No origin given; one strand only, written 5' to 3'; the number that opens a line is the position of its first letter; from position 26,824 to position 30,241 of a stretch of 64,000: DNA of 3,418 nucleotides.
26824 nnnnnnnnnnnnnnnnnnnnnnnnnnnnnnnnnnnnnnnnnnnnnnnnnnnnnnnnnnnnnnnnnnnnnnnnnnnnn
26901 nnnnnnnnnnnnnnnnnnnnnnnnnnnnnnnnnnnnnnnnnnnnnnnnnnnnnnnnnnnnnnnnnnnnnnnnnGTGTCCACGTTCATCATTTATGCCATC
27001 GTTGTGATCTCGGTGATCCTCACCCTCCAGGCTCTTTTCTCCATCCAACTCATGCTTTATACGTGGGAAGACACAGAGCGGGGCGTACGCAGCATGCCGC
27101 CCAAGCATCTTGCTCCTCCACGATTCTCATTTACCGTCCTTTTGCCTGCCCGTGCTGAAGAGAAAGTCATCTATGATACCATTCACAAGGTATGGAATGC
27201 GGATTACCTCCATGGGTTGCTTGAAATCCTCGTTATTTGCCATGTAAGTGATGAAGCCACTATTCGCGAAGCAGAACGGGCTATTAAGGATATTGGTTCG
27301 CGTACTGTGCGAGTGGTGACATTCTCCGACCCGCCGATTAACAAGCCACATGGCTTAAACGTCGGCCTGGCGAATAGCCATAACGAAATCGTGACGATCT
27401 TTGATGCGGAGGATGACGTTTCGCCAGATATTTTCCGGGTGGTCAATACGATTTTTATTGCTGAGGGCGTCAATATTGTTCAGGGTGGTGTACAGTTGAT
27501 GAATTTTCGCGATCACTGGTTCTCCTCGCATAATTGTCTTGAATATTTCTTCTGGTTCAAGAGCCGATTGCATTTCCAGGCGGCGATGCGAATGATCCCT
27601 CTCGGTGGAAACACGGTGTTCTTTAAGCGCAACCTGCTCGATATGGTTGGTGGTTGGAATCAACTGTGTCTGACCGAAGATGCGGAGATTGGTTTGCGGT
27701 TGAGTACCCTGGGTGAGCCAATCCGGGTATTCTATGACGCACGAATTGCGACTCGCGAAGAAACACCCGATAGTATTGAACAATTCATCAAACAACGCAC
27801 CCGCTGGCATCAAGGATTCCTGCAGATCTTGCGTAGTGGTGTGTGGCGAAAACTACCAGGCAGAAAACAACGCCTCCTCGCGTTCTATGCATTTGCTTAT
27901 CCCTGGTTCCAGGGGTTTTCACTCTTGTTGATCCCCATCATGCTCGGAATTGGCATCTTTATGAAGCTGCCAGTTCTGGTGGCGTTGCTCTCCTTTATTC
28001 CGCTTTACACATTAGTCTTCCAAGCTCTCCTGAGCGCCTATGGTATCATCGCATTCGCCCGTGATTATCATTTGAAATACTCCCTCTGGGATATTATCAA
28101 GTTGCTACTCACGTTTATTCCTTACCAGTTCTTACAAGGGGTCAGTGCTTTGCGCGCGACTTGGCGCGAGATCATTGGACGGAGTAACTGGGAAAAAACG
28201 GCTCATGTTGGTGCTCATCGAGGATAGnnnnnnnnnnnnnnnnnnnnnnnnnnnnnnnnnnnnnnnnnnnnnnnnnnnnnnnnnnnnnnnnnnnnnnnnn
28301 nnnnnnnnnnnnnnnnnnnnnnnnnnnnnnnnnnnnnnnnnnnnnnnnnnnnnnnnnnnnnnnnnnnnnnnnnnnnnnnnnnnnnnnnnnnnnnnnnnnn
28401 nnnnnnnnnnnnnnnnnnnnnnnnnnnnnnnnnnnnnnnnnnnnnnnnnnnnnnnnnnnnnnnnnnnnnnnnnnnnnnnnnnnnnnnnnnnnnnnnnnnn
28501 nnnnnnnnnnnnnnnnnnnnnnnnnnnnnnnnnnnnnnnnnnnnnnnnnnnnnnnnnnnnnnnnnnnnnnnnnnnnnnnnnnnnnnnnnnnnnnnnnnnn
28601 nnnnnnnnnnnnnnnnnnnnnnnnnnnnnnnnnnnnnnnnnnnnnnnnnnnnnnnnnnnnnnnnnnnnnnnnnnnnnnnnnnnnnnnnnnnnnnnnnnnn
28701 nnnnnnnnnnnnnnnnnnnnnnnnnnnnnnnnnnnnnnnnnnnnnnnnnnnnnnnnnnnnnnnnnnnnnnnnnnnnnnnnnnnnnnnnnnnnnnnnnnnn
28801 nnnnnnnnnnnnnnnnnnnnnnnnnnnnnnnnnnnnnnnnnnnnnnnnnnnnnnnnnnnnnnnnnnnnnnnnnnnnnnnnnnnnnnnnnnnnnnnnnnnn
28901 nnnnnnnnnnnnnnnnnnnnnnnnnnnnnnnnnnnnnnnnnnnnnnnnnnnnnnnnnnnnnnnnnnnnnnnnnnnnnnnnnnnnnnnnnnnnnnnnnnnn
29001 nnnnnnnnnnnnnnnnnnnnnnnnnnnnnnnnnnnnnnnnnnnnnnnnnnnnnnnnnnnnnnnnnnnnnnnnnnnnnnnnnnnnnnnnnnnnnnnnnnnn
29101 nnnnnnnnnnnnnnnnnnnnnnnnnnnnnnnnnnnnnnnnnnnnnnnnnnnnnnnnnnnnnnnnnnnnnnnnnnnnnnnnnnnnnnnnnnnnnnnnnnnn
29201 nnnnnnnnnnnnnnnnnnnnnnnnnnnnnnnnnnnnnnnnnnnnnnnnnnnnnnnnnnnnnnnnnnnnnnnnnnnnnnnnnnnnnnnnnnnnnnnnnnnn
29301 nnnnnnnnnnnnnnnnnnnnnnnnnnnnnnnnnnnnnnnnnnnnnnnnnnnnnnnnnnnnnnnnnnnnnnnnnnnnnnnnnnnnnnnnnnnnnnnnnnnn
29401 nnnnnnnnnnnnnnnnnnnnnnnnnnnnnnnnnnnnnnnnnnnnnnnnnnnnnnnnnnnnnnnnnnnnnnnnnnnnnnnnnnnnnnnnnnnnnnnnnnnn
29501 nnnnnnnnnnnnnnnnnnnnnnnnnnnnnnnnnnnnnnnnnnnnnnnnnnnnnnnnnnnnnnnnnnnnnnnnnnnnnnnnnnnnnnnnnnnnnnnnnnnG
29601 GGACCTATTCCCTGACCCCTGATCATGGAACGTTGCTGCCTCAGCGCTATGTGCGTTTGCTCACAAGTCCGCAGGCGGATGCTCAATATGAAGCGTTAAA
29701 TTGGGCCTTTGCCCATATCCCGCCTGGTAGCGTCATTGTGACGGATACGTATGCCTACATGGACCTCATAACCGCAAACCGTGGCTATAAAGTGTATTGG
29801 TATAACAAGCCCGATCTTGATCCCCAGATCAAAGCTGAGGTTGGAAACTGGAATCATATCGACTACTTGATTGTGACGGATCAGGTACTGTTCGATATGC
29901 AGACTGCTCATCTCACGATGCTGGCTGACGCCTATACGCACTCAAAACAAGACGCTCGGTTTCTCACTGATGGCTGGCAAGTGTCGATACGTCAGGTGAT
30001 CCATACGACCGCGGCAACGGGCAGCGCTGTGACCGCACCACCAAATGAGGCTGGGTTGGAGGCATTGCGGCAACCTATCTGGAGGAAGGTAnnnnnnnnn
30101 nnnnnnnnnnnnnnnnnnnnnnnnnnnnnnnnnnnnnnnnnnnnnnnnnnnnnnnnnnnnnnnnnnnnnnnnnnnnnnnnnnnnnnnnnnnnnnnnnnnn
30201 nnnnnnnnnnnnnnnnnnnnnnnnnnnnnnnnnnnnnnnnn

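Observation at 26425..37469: AT-richer 11-kb glycan island: processive GT2 synthase, GT-C/polyprenyl-P-sugar synthase pair and three glycosidase-like proteins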

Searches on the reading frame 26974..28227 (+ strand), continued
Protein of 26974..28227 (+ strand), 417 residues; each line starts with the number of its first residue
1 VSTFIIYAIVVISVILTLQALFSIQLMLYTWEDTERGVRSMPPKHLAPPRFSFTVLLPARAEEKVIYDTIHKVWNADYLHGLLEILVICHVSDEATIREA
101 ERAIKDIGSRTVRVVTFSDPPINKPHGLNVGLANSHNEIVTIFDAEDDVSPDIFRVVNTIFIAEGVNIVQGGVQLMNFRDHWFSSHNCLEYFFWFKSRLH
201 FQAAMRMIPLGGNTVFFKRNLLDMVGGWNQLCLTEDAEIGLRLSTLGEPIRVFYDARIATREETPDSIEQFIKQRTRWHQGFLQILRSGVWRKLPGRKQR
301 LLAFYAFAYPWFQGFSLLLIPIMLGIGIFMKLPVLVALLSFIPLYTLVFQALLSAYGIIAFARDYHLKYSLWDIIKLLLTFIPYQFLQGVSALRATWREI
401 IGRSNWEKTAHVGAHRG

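Call 61: predict_structure(alignment_id=A2)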
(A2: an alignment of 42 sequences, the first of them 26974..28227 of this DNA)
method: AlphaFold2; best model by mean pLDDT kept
length: 417 residues; sequences in the alignment: 42
mean_pLDDT: 90.4   pTM: 0.88
mean pLDDT of the five models: 90.4, 89.2, 88.7, 88.4, 86.9
residues with pLDDT >= 90: 268; 70-90: 133; 50-70: 15; < 50: 1
segments of 3 or more residues with pLDDT < 50: none
pLDDT, mean of each block of 10 residues (from residue 1): 84 90 90 81 93 96 92 95 97 97 97 96 92 97 89 96 95 87 93 90 83 85 95 90 92 90 89 92 93 94 92 87 80 86 89 94 89 94 94 95 79 58
secondary structure, 60 per line:
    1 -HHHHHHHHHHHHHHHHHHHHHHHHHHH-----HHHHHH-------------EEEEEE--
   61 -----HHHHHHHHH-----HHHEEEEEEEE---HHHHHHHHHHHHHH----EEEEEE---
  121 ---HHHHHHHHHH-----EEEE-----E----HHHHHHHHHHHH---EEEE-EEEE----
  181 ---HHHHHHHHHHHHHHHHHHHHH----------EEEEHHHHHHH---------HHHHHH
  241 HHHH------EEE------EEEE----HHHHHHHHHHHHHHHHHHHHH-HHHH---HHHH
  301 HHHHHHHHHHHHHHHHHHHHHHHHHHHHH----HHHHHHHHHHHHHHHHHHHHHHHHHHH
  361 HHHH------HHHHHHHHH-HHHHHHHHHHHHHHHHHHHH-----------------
elements in order: H2-28 H34-39 E53-58 H66-74 E83-90 H94-107 E112-117 H124-133 E139-142 H153-164 E168-171 E173-176 H184-204 E215-218 H219-225 H235-244 E251-253 E260-263 H268-288 H290-293 H297-329 H334-364 H371-379 H381-400

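Call 64: fold_search(model_id=the predicted structure, library=pdb)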
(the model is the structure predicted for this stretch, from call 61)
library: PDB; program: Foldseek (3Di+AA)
matches with E <= 10: 1386; with E <= 0.001: 288
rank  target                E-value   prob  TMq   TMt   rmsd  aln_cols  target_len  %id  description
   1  4p00_A                1.0e-14  1.00  0.69  0.42   5.5       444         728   19  Bacterial Cellulose Synthase in complex with cyclic-di-GMP and UDP (released 2014-04-09)
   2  5ej1_A                2.2e-14  1.00  0.63  0.39  10.1       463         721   17  Pre-translocation state of bacterial cellulose synthase (released 2016-03-30)
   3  9b8v_E                6.2e-14  1.00  0.65  0.35   6.2       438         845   16  AlphaFold2 informed cryo-EM model of the E. coli cellulose synthase BcsAG3B6 complex (released 2025-02-19)
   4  6yv7_A                1.1e-13  1.00  0.59  0.70   7.4       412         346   18  Mannosyltransferase PcManGT from Pyrobaculum calidifontis (released 2020-07-22)
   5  8smn_A                1.7e-13  1.00  0.54  0.45  14.2       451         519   14  Xenopus laevis hyaluronan synthase 1, nascent HA polymer bound state (released 2024-05-01)
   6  6yv7_B                2.1e-13  1.00  0.59  0.70   8.3       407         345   19  Mannosyltransferase PcManGT from Pyrobaculum calidifontis (released 2020-07-22)
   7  9fnn_A                2.1e-13  1.00  0.62  0.35   6.8       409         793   18  Cryo-EM structure of the c-di-GMP-saturated 'crown'less Bcs macrocomplex for cellulose secretion in E. coli (released 2024-10-16)
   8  9fmv_A                2.4e-13  1.00  0.56  0.32  12.7       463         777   16  Cryo-EM structure of the c-di-GMP-free synthase:pEtN transferase complex (BcsA-Bct-G3) from the E. coli cellulose secr (released 2024-10-16)
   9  9fmz_A                3.5e-13  1.00  0.66  0.36   5.8       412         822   18  Cryo-EM structure of the c-di-GMP-bound synthase:pEtN transferase complex (BcsA-Bct-G3) from the E. coli cellulose sec (released 2024-10-16)
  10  4hg6_A                6.0e-13  1.00  0.66  0.40   5.8       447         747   19  Structure of a cellulose synthase - cellulose translocation intermediate (released 2012-12-19)
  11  7sp9_A                6.4e-13  1.00  0.62  0.53   8.3       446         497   13  Chlorella virus Hyaluronan Synthase in the GlcNAc-primed channel-closed state (released 2022-04-06)
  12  9fp0_A                1.0e-12  1.00  0.52  0.29  14.8       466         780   17  Cryo-EM structure of the 'crown'less Bcs macrocomplex for E. coli cellulose secretion in non-saturating c-di-GMP (loca (released 2024-10-16)
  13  7sp7_A                1.4e-12  1.00  0.63  0.54   8.3       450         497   13  Chlorella virus hyaluronan synthase inhibited by UDP (released 2022-04-06)
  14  7sp8_A                1.8e-12  1.00  0.64  0.55   9.4       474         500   13  Chlorella virus Hyaluronan Synthase bound to UDP-GlcNAc (released 2022-04-06)
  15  8smm_A                2.0e-12  1.00  0.56  0.47  11.8       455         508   13  Xenopus laevis hyaluronan synthase 1 (released 2024-05-01)
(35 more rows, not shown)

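Call 66: search_protein_families(library=pfam, proteins=[L008:12868-14781:-, L008:15236-16576:-, L008:14400-15449:+, L008:4981-7752:-, L008:18471-20516:-, L008:16979-18355:+, L008:7753-8907:+, L011:15400-17583:-, L011:16219-17433:+, L008:9466-10227:+], max_evalue=0.001)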
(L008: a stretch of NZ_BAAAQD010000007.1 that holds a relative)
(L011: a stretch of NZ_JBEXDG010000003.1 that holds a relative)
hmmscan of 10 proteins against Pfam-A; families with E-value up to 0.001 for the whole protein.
L008:12868-14781:- (637 aa): 0 families

L008:15236-16576:- (446 aa): 0 families

L008:14400-15449:+ (349 aa): 4 families
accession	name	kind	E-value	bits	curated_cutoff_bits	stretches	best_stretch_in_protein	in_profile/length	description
PF02518.31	HATPase_c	-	3.1e-13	50.6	26.4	1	248-339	5-109/111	Histidine kinase-, DNA gyrase B-, and HSP90-like ATPase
PF07730.19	HisKA_3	-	2.7e-08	34.7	24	1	142-206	1-67/68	Histidine kinase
PF08448.16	PAS_4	-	3.8e-05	24.3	23.1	1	6-98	1-100/110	PAS fold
PF00989.32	PAS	-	0.0001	22.7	22.6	1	5-52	6-53/113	PAS fold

L008:4981-7752:- (923 aa): 1 family
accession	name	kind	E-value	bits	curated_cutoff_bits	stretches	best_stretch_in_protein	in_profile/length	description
PF00067.27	p450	-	6.2e-20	71.8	22.8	1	799-888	328-426/462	Cytochrome P450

L008:18471-20516:- (681 aa): 0 families

L008:16979-18355:+ (458 aa): 5 families
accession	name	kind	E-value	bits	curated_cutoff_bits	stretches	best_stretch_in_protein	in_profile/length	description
PF12146.15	Hydrolase_4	-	9.7e-10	38.6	27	1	230-437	49-237/239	Serine aminopeptidase, S33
PF01738.24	DLH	-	2.1e-07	31.2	21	0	238-290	75-129/217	Dienelactone hydrolase family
PF00561.26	Abhydrolase_1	-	9.9e-07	29.1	25.8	1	241-434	53-241/245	alpha/beta hydrolase fold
PF03959.19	FSH1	-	3.5e-05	24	21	1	222-407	63-181/211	Serine hydrolase (FSH1)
PF00326.27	Peptidase_S9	-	0.00023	21.2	22.6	0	244-290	49-97/213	Prolyl oligopeptidase family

L008:7753-8907:+ (384 aa): 0 families

L011:15400-17583:- (727 aa): 0 families

L011:16219-17433:+ (405 aa): 1 family
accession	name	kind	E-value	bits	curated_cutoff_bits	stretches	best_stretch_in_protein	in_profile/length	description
PF00150.24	Cellulase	-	7.5e-59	199.9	23.5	1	60-371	2-272/272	Cellulase (glycosyl hydrolase family 5)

L008:9466-10227:+ (254 aa): 1 family
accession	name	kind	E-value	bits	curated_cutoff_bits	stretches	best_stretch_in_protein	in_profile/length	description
PF04138.20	GtrA_DPMS_TM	-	5.5e-22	78.6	26.1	1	61-174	1-117/117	GtrA/DPMS, transmembrane domain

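Call 79: find_related_loci(query=A2, collection=genome_contigs, flank=6000)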
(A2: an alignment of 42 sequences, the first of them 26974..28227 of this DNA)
Query A2 (417 aa) in genome_contigs; peptide patterns used: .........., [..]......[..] (x = any residue, [..] = any of these).
599 stretches matched a pattern (row limit reached: there are more); 468 encode a relative of the query (tblastn E <= 1e-3); the best 80 are kept; 80 distinct loci.
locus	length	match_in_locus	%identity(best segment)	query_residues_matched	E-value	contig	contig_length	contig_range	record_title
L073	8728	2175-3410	59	5-416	1e-167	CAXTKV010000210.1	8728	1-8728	MAG TPA_asm: uncultured Deinococcales bacterium isolate public_SRR11456923_metawrap_bin.5 genome assembly, contig: publi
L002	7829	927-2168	57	3-416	5e-162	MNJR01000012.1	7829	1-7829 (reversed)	MAG: Acidobacteria bacterium 13_1_20CM_3_53_8 13_1_20cm_3_scaffold_32273, whole genome shotgun sequence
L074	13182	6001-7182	58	5-398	1e-157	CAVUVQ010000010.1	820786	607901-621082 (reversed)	MAG: uncultured Chloroflexia bacterium isolate MFD01213.bin.2.17 genome assembly, contig: contig_2361, whole genome shot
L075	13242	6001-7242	57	3-416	1e-156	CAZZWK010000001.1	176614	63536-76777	MAG: uncultured Dictyobacter sp. isolate Brown_AE.bin.11 genome assembly, contig: NODE_3_length_176614_cov_15.996794, wh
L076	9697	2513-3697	57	22-416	1e-153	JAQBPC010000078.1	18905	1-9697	MAG: Chloroflexota bacterium isolate RYN_337 scaffold_562570, whole genome shotgun sequence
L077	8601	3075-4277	58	17-417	8e-154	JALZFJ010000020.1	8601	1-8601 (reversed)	MAG: Actinomycetota bacterium isolate NAD bin7 SC8819-21_k127_1695767, whole genome shotgun sequence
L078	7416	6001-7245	53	5-416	2e-152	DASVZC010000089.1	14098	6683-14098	MAG TPA_asm: Ktedonobacterales bacterium isolate SMAG_U2618 k141_139966, whole genome shotgun sequence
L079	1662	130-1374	56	5-416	1e-163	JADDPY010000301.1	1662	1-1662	MAG: Rubrobacter sp. isolate LB3_11 AB19_LB3_29814_length_1823_cov_49, whole genome shotgun sequence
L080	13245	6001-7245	52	3-416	6e-148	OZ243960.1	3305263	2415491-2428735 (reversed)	MAG: Rubrobacteraceae bacterium isolate 6d3ed29e-e20b-42c7-a023-2236d73a9153 genome assembly, chromosome: 1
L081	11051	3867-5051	60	22-416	8e-148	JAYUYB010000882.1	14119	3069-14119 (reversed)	MAG: Chloroflexota bacterium isolate GL137_UP_concoct_219 GL137_UP_concoct_219_881, whole genome shotgun sequence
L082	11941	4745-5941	60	18-416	3e-146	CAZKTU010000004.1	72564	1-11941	MAG TPA_asm: uncultured Oscillochloris sp. isolate SRP242652_co2_165 genome assembly, contig: NODE_475_length_72564_cov_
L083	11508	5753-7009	54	1-416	1e-145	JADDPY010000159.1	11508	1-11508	MAG: Rubrobacter sp. isolate LB3_11 AB19_LB3_1447_length_11601_cov_66, whole genome shotgun sequence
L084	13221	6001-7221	54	13-416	1e-145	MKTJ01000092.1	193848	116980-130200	MAG: Chloroflexi bacterium 54-19 SCNpilot_cont_500_bf_scaffold_95, whole genome shotgun sequence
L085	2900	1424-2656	54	9-416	2e-152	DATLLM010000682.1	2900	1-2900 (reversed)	MAG TPA_asm: Chloroflexota bacterium isolate SMAG_U13748 k141_1198920, whole genome shotgun sequence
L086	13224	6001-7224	59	9-416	2e-153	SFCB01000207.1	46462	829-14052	MAG: Chloroflexi bacterium OHK40 k99_327983, whole genome shotgun sequence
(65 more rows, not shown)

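Call 83: search_dna_similar(query=window:26974-28227:+, collection=plasmids, mode=protein, max_evalue=1e-40, max_rows=12)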
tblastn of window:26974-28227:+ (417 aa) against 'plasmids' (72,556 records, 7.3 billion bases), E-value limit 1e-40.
No match.

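Call 86: search_solved_structures(query=A2, max_evalue=0.001, show_alignments=2)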
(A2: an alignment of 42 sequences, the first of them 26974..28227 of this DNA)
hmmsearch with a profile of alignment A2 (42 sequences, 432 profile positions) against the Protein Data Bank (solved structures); distinct sequences matched with E-value up to 0.001: 11.
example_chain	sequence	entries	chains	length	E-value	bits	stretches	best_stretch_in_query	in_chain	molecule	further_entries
5ej1_A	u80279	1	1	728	6.2e-11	45.1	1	209-348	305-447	Putative cellulose synthase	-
4hg6_A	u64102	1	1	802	8.1e-11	44.7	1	209-348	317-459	Cellulose Synthase Subunit A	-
4p00_A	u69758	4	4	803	8.1e-11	44.7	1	209-348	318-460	Cellulose Synthase A subunit | Cellulose Synthase subunit A | Putative cellulose synthase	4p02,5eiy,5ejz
6yv7_A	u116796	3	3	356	3.3e-09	39.4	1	26-145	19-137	Glycosyl transferase, family 2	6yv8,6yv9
6yv7_B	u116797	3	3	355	4e-09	39.1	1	26-145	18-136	Glycosyl transferase, family 2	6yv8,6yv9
7lby_A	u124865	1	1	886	7.4e-07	31.6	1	211-344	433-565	Cellulose synthase catalytic subunit [UDP-forming]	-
9b8v_E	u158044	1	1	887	7.4e-07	31.6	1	211-344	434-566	Cellulose synthase catalytic subunit [UDP-forming]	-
9fmv_A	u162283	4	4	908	8.8e-07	31.4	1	211-344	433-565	Cellulose synthase catalytic subunit [UDP-forming]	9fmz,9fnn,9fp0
5tze_C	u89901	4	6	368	1.8e-05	27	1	51-158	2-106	Glycosyl transferase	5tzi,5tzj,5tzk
5tz8_A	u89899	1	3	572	3.7e-05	26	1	51-157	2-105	Glycosyl transferase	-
6p61_A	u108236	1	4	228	8.7e-05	24.8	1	50-188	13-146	Glycosyltransferase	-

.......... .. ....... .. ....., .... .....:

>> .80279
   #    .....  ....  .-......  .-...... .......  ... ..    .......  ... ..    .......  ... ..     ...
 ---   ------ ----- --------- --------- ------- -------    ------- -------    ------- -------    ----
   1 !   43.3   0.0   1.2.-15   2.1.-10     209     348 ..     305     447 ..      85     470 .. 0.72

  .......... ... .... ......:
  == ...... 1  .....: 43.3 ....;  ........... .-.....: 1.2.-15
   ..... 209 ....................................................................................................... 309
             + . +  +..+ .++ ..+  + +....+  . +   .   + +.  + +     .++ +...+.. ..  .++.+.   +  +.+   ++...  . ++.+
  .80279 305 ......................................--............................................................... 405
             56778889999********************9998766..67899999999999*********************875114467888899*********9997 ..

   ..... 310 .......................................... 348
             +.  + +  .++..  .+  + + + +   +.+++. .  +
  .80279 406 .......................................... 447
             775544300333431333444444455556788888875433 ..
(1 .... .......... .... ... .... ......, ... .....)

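Call 89: search_solved_structures(query=L082:7735-8817:+, max_evalue=0.001)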
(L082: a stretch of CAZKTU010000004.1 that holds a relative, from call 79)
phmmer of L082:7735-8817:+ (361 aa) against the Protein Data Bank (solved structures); distinct sequences matched with E-value up to 0.001: 38.
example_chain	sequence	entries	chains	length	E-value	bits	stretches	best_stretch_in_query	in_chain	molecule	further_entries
1cem_A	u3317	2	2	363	2.4e-30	109.1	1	17-309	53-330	CELLULASE CELA (1,4-BETA-D-GLUCAN-GLUCANOHYDROLASE) | endoglucanase A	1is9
1kwf_A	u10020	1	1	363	1.6e-29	106.4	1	17-309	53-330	Endoglucanase A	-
7f81_A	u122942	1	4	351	1.7e-27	99.7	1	2-229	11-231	Glucanase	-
5cd2_A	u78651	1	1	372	4.9e-27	98.2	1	2-206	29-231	Endo-1,4-D-glucanase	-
7f82_A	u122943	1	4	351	1e-26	97.1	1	2-226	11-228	Glucanase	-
5gy3_A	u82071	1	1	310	4.4e-25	91.7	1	2-230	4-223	Glucanase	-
3qxf_A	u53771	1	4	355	2.6e-24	89.2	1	2-184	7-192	Endoglucanase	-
9b87_A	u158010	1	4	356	2.6e-24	89.2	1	2-184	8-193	Endoglucanase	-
3qxq_A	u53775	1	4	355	6.2e-24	88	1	2-184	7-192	Endoglucanase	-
5czl_A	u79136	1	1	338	1.4e-23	86.8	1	2-232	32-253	Glucanase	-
6vc5_A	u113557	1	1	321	7e-23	84.5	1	2-237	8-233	Endoglucanase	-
1wzz_A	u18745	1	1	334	1e-22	84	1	2-230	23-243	Probable endoglucanase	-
5xd0_A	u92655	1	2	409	7.1e-22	81.2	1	20-251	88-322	Glucanase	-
4q2b_A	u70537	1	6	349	1.9e-21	79.8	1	2-204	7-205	Endo-1,4-beta-D-glucanase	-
6shy_A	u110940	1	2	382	1.1e-18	70.8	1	13-242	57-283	Reducing-end xylose-releasing exo-oligoxylanase Rex8A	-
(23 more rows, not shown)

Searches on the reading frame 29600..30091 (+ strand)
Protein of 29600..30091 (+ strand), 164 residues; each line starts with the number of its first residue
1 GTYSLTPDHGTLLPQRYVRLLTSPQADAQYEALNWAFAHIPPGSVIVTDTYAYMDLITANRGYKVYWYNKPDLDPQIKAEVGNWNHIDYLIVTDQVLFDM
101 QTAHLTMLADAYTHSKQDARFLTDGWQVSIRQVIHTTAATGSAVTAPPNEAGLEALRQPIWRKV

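Call 41: search_protein_families(library=pfam, proteins=[window:29600-30091:+], max_evalue=1)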
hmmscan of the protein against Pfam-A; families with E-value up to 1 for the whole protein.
seq(164 aa): 1 family
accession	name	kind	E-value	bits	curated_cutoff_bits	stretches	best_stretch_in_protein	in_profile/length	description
PF20604.3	DUF6798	-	0.085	13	26.9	0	111-131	10-30/61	Domain of unknown function (DUF6798)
